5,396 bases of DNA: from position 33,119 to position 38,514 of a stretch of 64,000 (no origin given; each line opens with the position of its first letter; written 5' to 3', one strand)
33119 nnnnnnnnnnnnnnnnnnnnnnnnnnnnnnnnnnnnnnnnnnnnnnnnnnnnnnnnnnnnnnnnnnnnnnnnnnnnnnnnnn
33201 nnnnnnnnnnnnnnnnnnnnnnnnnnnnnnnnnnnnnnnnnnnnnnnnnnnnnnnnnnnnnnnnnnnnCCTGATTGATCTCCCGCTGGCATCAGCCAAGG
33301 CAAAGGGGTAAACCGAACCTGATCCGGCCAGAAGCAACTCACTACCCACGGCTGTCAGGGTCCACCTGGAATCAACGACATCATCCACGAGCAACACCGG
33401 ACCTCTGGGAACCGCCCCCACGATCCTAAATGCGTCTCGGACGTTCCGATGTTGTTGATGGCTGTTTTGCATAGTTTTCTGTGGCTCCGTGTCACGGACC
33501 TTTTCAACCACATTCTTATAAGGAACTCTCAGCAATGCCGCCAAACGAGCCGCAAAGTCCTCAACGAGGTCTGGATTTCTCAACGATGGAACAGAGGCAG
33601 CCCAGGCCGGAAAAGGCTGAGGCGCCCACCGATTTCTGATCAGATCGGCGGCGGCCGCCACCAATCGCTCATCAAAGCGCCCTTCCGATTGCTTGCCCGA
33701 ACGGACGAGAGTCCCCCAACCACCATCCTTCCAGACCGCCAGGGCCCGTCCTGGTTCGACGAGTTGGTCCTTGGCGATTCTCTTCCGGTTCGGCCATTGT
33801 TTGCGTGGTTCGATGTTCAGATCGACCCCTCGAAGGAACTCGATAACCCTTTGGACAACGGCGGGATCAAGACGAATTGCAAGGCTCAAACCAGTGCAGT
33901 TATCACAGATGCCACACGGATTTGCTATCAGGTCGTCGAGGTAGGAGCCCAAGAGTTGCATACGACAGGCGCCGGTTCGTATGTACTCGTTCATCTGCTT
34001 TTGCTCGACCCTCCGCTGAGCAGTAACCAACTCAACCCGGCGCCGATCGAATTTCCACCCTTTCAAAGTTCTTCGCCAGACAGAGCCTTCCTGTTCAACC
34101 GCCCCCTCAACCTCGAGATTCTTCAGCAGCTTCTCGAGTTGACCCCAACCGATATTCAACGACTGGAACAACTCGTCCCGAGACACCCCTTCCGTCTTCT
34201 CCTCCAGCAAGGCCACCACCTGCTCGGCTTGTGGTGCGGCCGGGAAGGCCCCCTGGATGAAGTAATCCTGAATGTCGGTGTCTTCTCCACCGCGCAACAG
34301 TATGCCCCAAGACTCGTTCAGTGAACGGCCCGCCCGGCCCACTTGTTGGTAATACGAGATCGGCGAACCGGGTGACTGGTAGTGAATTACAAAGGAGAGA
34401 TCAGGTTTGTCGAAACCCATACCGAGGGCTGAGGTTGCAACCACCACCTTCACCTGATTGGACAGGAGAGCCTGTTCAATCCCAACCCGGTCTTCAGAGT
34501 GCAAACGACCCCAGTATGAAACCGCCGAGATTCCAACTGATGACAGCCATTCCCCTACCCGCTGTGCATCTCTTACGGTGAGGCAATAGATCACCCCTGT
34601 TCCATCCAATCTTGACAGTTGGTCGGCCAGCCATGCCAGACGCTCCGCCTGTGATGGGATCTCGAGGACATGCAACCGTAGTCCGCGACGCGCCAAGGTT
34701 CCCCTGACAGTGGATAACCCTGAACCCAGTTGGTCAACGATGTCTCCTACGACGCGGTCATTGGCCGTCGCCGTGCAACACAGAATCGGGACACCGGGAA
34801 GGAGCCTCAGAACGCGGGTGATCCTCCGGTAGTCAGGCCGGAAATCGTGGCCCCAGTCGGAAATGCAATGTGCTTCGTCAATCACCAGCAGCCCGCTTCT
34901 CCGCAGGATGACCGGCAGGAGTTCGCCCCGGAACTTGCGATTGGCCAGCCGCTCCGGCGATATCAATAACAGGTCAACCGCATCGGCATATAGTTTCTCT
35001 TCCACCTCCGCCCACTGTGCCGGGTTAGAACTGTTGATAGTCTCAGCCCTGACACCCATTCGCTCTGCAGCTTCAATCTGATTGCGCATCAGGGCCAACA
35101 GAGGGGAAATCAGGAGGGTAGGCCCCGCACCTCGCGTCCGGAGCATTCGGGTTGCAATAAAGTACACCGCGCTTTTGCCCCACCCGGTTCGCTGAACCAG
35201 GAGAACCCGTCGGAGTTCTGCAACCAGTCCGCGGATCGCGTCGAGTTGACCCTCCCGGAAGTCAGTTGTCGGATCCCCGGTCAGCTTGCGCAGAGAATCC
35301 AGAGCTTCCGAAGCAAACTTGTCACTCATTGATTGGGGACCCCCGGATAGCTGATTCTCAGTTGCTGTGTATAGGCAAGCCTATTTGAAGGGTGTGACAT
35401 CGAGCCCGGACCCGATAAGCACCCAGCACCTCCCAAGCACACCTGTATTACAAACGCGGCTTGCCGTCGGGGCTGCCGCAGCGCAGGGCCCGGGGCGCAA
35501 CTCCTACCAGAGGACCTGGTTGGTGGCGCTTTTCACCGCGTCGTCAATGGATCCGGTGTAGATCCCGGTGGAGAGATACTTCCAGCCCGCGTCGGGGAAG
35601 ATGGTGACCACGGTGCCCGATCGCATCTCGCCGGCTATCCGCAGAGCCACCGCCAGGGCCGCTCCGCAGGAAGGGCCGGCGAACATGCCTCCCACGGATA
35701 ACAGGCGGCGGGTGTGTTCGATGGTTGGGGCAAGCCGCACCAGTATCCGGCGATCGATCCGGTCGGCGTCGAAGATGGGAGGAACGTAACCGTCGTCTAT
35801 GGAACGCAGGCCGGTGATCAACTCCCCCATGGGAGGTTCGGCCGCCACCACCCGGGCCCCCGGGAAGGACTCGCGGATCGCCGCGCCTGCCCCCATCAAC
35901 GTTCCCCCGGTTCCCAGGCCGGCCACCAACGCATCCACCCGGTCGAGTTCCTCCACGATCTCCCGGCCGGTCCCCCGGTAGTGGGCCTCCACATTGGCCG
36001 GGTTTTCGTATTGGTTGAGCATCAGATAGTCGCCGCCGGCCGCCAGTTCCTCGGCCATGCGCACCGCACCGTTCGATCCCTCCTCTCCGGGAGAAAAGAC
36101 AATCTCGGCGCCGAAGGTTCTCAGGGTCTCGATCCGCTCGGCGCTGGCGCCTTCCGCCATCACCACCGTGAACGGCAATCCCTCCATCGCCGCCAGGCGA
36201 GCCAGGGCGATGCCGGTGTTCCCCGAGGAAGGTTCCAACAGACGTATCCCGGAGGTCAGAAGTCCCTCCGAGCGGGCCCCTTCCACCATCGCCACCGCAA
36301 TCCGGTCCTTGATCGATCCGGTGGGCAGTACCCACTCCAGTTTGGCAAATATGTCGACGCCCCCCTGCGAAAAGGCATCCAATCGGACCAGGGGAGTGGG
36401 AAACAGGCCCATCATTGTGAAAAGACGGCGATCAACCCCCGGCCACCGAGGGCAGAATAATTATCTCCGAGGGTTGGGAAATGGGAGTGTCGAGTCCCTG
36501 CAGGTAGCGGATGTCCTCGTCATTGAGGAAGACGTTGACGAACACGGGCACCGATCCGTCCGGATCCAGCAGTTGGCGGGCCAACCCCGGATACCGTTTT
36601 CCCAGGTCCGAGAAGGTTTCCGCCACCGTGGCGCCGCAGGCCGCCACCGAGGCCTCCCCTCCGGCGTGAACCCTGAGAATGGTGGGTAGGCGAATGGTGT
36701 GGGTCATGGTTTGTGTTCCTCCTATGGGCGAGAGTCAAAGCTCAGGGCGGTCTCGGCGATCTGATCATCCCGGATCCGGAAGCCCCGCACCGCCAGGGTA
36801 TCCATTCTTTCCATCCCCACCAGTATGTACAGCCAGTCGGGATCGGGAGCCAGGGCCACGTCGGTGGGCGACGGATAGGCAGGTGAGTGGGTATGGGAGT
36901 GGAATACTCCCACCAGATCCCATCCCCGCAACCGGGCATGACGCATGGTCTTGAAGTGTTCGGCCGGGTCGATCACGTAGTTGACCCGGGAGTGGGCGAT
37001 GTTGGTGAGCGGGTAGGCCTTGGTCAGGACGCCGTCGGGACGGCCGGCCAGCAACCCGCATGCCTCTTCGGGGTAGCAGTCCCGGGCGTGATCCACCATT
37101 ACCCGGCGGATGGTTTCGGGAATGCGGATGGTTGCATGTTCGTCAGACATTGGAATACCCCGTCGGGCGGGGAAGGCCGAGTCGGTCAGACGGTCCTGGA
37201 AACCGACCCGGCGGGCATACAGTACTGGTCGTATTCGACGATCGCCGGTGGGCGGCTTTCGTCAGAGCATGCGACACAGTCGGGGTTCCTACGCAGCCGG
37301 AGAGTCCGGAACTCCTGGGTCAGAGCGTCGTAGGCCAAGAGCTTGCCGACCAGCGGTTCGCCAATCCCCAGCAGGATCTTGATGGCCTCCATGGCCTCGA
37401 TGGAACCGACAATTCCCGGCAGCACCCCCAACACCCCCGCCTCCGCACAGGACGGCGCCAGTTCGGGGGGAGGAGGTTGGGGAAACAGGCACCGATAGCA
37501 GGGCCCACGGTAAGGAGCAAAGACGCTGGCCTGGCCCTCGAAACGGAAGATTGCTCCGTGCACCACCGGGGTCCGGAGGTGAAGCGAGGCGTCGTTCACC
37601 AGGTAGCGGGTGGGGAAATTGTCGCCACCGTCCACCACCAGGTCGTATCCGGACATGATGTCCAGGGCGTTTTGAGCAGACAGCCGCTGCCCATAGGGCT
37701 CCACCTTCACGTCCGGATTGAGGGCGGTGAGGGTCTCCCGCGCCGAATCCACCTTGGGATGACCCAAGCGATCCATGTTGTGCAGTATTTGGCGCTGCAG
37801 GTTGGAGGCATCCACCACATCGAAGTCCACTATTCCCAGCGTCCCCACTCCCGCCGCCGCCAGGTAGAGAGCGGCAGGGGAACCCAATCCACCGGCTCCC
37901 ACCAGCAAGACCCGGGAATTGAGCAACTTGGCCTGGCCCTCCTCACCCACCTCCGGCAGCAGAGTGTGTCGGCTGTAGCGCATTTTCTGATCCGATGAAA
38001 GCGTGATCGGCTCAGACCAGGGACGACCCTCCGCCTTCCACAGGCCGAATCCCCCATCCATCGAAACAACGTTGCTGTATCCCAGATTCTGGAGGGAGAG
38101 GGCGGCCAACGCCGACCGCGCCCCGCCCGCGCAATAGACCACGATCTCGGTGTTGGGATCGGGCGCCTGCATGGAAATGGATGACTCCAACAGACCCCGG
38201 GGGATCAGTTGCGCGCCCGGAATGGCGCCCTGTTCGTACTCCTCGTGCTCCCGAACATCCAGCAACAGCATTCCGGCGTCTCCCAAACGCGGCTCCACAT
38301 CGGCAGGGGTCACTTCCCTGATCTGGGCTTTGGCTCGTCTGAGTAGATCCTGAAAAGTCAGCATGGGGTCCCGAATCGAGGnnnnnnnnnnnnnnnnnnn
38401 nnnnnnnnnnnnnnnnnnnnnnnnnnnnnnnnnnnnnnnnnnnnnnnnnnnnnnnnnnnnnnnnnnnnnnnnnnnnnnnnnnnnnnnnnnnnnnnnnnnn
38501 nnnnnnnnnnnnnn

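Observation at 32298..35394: Low-GC RecQ-helicase/PRTase fusion plus DprA(Smf)-like gene: a PsyrTA-like toxin-antitoxin/anti-phage module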

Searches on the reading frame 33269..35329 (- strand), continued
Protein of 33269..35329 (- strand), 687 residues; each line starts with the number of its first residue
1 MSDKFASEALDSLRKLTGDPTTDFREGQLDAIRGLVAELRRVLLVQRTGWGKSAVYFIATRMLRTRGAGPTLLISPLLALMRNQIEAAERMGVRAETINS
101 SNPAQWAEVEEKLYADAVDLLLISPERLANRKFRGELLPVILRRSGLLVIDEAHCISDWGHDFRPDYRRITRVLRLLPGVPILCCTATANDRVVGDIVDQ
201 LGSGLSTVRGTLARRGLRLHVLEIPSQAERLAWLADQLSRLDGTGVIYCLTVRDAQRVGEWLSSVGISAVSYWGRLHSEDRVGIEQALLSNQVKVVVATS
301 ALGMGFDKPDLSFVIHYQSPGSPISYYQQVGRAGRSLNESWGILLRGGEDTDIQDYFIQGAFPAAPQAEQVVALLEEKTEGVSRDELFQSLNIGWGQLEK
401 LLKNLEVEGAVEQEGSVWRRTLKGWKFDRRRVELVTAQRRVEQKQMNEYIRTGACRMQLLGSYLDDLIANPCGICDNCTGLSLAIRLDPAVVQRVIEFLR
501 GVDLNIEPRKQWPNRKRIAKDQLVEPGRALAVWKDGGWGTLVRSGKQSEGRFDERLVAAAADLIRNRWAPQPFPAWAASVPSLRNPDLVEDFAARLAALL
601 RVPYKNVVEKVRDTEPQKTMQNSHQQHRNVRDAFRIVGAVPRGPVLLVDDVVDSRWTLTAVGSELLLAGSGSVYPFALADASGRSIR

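Call 63: find_encoding_contigs(protein=P0077, flank=4000, max_places=1)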
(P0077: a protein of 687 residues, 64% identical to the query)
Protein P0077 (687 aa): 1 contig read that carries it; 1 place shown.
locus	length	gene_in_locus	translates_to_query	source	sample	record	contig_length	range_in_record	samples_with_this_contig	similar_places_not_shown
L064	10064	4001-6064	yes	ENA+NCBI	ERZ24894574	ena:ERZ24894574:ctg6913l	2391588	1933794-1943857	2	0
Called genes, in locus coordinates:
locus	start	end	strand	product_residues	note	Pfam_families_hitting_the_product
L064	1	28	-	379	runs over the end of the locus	PF00070:Pyr_redox (weak), PF00890:FAD_binding_2 (weak), PF01266:DAO, PF01494:FAD_binding_3 (weak), PF07992:Pyr_redox_2 (weak), PF12831:FAD_oxidored (weak), PF13450:NAD_binding_8, PF13738:Pyr_redox_3 (faint)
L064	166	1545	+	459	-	PF00069:Pkinase, PF07714:PK_Tyr_Ser-Thr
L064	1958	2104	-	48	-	-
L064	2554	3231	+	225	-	-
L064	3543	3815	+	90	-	PF21983:NikA-like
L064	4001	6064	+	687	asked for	PF04851:ResIII, PF00270:DEAD, PF00271:Helicase_C, PF16124:RecQ_Zn_bind (faint)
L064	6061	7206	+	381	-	PF02481:DNA_processg_A, PF18306:LDcluster4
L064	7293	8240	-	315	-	-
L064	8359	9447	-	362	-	PF00226:DnaJ, PF01556:DnaJ_C, PF00684:DnaJ_CXXCXGXG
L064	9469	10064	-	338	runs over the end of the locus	PF01628:HrcA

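Call 64: find_encoding_contigs(protein=P0024, flank=4000, max_places=1)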
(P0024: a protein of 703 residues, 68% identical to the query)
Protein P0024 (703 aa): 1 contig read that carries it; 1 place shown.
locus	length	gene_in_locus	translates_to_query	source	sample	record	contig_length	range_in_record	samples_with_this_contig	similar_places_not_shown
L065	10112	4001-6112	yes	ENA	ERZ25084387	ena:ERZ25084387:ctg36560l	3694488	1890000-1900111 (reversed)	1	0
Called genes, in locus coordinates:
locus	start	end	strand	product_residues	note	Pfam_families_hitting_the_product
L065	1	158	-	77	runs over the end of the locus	-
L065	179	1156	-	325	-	PF12760:Zn_ribbon_IS1595, PF12762:DDE_Tnp_IS1595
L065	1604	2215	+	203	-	-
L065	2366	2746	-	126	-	PF01850:PIN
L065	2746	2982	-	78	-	-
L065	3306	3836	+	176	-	PF08002:DUF1697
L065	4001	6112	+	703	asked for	PF00270:DEAD, PF04851:ResIII, PF00271:Helicase_C, PF16124:RecQ_Zn_bind (weak)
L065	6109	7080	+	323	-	PF02481:DNA_processg_A, PF18306:LDcluster4 (weak)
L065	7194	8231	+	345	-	PF01717:Meth_synt_2, PF08267:Meth_synt_1 (faint), PF01208:URO-D (weak)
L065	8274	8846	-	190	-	PF04186:FxsA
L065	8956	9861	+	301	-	PF05721:PhyH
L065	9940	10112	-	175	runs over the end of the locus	PF06271:RDD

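Call 65: find_encoding_contigs(protein=P0106, flank=4000, max_places=1)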
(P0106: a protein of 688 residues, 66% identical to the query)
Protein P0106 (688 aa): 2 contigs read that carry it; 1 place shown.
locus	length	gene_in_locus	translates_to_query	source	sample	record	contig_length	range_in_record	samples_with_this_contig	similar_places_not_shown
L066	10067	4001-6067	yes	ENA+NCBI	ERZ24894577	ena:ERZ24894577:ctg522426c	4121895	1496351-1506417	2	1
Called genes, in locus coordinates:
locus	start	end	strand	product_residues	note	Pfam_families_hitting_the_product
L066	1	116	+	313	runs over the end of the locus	-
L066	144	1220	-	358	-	-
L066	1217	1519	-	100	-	PF26395:E2-CBASS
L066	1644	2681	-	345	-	-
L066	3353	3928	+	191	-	PF06114:Peptidase_M78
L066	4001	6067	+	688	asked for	PF04851:ResIII, PF00270:DEAD, PF00271:Helicase_C, PF16124:RecQ_Zn_bind (weak)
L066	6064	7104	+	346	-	PF02481:DNA_processg_A, PF18306:LDcluster4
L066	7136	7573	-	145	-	PF04828:GFA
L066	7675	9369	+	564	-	PF00732:GMC_oxred_N, PF05199:GMC_oxred_C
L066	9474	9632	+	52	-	-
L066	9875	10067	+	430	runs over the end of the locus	PF01053:Cys_Met_Meta_PP, PF01041:DegT_DnrJ_EryC1 (faint)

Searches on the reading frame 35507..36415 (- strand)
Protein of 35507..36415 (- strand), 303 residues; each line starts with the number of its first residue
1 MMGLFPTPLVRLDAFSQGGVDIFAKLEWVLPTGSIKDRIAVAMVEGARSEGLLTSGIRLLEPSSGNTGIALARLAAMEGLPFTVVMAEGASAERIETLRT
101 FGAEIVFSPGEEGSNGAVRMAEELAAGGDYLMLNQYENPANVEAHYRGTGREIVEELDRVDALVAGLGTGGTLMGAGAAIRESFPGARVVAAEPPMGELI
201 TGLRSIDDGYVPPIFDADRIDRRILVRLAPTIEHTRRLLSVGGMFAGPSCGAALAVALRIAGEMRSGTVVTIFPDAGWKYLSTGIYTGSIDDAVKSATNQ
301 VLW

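Call 17: search_protein_families(library=pfam, proteins=[window:35507-36415:-], max_evalue=0.00001)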
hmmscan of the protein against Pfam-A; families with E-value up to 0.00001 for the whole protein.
window:35507-36415:- (303 aa): 1 family
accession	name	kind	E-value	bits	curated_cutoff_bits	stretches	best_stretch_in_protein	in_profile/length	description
PF00291.31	PALP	-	8.9e-67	225.9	35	1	3-275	4-295/295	Pyridoxal-phosphate dependent enzyme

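Call 23: find_related_loci(query=window:35507-36415:-, collection=genome_contigs, flank=10000)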
Query window:35507-36415:- (303 aa) in genome_contigs; peptide patterns used: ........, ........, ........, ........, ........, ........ (x = any residue, [..] = any of these).
190 stretches matched a pattern; 58 encode a relative of the query (tblastn E <= 1e-3); 58 distinct loci.
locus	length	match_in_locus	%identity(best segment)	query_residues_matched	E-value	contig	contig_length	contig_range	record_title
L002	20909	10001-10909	89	1-303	6e-172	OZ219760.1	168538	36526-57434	MAG: Acidimicrobiia bacterium isolate 0395d7e3-236e-4384-95e3-6864e4764bd2 genome assembly, chromosome: 4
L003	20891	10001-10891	88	7-303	4e-163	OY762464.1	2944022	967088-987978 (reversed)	MAG: Acidimicrobiia bacterium isolate 46c1db0d-967a-4333-83ea-8eb352737e21 genome assembly, chromosome: 1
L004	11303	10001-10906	84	2-303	6e-158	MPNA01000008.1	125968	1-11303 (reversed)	MAG: bacterium OM1 bin76 NODE_211_length_125968_cov_18.3766_ID_421, whole genome shotgun sequence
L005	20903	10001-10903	86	3-303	2e-157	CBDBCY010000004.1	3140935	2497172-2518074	MAG: Acidimicrobiia bacterium isolate 5869b7e0-be7e-4f88-8776-9a9c90231507 genome assembly, contig: contig_4, whole geno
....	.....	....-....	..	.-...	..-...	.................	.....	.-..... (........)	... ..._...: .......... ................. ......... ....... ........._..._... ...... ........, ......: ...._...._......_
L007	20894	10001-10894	77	6-303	1e-142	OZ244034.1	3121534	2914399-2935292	MAG: Acidimicrobiia bacterium isolate 4dc1b814-e420-4262-94ca-2b75272f1101 genome assembly, chromosome: 1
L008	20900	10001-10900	79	4-303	9e-141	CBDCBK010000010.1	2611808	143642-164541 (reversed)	MAG: Acidimicrobiia bacterium isolate d0411547-dd39-4cd0-b5a5-2d4184132eb5 genome assembly, contig: contig_10, whole gen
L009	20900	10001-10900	77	4-303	5e-140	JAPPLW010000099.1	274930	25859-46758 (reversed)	MAG: bacterium isolate RHO3_bin_31 NODE_53_length_274930_cov_36.355187, whole genome shotgun sequence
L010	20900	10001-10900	77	4-303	3e-140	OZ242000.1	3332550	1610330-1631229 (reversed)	MAG: Acidimicrobiia bacterium isolate 2de4d7b0-df0b-474f-a321-03b588d4267d genome assembly, chromosome: 1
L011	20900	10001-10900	80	4-303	4e-140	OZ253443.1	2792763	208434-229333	MAG: Acidimicrobiia bacterium isolate 563c3fc9-303a-4188-a37b-32c8faebca22 genome assembly, chromosome: 1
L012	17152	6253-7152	78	4-303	7e-140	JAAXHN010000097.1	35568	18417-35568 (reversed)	MAG: Acidimicrobiia bacterium isolate Plut_88890 unfiltered_Plut_88890_genomic_contig_935453, whole genome shotgun seque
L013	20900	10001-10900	76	4-303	5e-139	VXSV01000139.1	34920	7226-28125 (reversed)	MAG: Acidimicrobiia bacterium isolate SB0665_bin_24 NODE_676_length_34920_cov_16.368880, whole genome shotgun sequence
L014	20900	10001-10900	76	4-303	1e-138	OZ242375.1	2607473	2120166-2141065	MAG: Acidimicrobiia bacterium isolate e8d0d016-558a-4d92-8aea-5701a62d209a genome assembly, chromosome: 1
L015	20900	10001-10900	77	4-303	1e-138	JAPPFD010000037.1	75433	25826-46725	MAG: bacterium isolate RHO1_bin_22 NODE_793_length_75433_cov_48.219414, whole genome shotgun sequence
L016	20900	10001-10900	76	4-303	2e-138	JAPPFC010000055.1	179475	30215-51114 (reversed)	MAG: bacterium isolate RHO1_bin_21 NODE_133_length_179475_cov_29.310016, whole genome shotgun sequence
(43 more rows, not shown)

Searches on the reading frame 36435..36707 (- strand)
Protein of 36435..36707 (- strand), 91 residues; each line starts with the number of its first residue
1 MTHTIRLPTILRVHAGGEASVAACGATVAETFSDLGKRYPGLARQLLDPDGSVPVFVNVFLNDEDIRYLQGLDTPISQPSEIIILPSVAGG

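Call 17: search_protein_families(library=pfam, proteins=[window:36435-36707:-], max_evalue=0.00001)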
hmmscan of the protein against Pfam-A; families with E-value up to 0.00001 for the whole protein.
window:36435-36707:- (91 aa): 1 family
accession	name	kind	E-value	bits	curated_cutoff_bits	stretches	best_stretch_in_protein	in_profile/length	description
PF02597.26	ThiS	-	8.2e-12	46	22.5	1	5-91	1-76/76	ThiS family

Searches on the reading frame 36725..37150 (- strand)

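Call 17: search_protein_families(library=pfam, proteins=[window:36725-37150:-], max_evalue=0.00001)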
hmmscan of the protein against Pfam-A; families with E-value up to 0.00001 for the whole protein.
window:36725-37150:- (142 aa): 1 family
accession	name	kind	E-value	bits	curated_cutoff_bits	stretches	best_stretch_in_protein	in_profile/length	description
PF14464.11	Prok-JAB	-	1.9e-22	79.7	25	1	12-113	2-103/114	Prokaryotic homologs of the JAB domain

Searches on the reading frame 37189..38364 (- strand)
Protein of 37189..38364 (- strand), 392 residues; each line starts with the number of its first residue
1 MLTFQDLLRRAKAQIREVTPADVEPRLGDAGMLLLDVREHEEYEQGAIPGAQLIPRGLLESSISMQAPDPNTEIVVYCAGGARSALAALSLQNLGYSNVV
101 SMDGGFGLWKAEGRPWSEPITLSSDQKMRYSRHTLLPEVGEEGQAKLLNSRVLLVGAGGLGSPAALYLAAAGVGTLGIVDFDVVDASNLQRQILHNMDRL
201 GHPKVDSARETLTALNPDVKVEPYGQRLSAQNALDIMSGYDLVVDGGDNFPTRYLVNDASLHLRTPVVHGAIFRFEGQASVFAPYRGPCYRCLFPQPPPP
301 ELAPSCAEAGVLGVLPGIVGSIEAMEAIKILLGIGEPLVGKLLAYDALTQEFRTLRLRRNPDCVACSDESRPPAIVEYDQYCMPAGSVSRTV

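Call 17: search_protein_families(library=pfam, proteins=[window:37189-38364:-], max_evalue=0.00001)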
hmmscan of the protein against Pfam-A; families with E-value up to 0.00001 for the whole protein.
window:37189-38364:- (392 aa): 2 families
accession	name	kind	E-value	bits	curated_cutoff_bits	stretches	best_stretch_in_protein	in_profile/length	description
PF00899.27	ThiF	-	2.7e-84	282.5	28.1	1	130-363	1-236/238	ThiF family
PF00581.25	Rhodanese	-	1.4e-20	74.1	22.2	1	19-112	1-102/102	Rhodanese-like domain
